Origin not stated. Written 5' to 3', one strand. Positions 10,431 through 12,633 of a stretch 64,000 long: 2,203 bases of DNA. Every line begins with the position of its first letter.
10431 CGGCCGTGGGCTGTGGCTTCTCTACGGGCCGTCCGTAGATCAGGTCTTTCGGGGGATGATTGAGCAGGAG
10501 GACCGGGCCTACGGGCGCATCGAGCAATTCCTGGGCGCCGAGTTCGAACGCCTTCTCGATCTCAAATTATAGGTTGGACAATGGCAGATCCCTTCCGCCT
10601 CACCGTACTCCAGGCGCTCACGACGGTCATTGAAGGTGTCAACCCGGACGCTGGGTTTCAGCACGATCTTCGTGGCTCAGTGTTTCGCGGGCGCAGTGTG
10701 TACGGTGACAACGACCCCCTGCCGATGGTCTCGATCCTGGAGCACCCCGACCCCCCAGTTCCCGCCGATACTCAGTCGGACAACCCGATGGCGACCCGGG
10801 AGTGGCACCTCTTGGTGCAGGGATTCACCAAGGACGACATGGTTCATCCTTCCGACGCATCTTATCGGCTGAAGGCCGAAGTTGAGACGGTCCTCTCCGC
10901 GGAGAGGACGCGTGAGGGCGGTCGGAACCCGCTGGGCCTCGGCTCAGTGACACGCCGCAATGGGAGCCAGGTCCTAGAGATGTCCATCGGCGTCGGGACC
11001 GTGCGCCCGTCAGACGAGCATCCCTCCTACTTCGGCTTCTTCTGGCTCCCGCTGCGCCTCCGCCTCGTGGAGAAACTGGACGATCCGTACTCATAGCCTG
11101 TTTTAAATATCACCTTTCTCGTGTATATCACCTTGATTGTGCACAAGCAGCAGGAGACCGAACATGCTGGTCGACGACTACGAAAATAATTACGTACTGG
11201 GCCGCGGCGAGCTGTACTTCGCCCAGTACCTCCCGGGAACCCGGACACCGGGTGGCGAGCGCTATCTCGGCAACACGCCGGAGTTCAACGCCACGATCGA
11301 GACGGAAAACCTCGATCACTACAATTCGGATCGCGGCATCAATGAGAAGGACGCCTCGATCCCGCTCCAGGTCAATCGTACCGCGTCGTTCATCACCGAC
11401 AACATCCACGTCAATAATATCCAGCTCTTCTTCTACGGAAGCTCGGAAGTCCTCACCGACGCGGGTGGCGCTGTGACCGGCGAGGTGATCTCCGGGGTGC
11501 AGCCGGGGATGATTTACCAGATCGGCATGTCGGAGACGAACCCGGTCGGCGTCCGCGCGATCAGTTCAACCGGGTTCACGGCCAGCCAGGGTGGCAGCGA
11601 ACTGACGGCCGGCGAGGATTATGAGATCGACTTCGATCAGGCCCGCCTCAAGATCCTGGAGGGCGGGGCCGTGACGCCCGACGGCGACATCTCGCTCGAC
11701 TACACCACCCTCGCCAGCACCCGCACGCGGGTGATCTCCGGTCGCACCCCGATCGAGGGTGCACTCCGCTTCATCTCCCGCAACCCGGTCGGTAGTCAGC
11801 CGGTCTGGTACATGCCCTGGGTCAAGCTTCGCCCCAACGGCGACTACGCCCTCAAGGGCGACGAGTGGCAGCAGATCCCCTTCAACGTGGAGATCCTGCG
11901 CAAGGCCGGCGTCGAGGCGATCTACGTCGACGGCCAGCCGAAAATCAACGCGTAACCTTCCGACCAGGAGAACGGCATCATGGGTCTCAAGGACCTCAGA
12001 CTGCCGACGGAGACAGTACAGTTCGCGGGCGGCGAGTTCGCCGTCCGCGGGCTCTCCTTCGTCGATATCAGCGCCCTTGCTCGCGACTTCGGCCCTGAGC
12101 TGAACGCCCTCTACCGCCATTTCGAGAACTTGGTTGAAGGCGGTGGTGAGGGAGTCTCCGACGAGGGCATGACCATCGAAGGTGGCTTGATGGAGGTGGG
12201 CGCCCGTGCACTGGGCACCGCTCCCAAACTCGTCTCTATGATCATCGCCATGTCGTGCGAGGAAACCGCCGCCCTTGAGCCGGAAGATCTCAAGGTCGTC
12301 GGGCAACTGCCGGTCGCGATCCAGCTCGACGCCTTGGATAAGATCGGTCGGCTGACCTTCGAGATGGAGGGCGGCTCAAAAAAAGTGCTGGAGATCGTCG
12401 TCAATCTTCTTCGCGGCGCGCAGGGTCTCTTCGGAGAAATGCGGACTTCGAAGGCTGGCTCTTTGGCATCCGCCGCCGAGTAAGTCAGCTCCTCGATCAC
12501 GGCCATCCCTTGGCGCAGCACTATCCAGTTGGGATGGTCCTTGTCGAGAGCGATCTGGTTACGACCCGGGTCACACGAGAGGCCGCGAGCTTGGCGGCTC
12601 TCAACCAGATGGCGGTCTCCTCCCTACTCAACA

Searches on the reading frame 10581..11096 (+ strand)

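Call 27: search_protein_families(library=phrogs, proteins=[window:10581-11096:+], max_evalue=0.001)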
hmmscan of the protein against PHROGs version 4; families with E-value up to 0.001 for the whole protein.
window:10581-11096:+ (171 aa): 1 family
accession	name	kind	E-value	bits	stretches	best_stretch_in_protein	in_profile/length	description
phrog_5078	-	connector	1.3e-46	159.3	1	1-171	1-171/171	tail terminator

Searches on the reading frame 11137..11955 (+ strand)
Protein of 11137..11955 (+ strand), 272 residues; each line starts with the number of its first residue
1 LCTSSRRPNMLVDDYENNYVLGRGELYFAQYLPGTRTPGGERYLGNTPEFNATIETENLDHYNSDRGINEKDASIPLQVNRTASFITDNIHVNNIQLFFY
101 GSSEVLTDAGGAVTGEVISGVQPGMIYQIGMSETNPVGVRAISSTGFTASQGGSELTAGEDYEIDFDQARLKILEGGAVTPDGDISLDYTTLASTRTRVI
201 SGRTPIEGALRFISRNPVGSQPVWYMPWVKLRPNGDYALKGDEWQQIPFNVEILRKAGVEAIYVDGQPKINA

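Call 27: search_protein_families(library=phrogs, proteins=[window:11137-11955:+], max_evalue=0.001)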
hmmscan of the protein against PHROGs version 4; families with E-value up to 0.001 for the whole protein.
window:11137-11955:+ (272 aa): 1 family
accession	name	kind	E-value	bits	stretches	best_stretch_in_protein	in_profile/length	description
phrog_807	-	tail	7.8e-66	223.2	1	15-259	3-240/256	major tail protein with Ig-like domain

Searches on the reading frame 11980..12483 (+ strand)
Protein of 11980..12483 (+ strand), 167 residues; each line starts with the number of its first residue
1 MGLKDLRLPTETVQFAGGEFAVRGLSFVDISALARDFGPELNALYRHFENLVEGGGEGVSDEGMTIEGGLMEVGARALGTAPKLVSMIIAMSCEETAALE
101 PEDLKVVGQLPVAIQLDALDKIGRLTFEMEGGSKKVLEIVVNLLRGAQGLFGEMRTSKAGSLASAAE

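Call 27: search_protein_families(library=phrogs, proteins=[window:11980-12483:+], max_evalue=0.001)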
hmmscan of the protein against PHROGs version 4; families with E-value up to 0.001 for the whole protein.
window:11980-12483:+ (167 aa): 2 families
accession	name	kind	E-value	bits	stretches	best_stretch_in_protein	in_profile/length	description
phrog_5260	-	tail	2.2e-30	106.6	1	1-157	1-151/155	tail protein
phrog_11703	-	tail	2.5e-22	80.7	1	1-138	1-129/232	tail length tape measure protein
